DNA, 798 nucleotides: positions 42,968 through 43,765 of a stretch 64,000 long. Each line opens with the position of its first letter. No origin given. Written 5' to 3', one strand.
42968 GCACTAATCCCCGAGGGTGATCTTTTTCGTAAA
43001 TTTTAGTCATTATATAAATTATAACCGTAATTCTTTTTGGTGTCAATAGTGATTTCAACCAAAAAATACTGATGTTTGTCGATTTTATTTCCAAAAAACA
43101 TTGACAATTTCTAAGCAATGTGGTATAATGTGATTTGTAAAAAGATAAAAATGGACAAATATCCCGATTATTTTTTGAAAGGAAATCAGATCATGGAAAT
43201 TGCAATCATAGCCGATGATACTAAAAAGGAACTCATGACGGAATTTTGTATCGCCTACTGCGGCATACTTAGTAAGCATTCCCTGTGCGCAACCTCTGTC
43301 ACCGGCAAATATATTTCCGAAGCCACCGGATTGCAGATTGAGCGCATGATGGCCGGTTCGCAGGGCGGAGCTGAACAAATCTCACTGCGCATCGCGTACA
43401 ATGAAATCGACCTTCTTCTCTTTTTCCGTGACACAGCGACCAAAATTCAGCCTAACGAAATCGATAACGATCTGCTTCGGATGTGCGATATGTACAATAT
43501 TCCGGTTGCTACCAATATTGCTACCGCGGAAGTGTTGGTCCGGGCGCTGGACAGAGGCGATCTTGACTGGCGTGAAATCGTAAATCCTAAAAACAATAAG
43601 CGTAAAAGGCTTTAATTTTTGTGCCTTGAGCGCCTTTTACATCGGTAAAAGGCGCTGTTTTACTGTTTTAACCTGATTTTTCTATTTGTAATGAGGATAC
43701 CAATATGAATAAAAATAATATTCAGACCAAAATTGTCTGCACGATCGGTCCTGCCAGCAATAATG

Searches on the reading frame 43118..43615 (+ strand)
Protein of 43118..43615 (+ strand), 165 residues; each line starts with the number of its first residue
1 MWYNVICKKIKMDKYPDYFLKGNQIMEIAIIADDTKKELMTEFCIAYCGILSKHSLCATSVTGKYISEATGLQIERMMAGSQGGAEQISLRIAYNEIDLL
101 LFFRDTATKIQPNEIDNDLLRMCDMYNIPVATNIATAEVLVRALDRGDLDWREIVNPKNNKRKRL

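Call 43: search_protein_families(library=pfam, proteins=[window:43118-43615:+], max_evalue=0.00001)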
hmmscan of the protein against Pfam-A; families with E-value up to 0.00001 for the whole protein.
window:43118-43615:+ (165 aa): 1 family
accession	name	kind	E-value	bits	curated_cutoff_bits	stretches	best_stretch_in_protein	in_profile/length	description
PF02142.27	MGS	-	7.9e-08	32.8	24.1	1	53-132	13-94/94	MGS-like domain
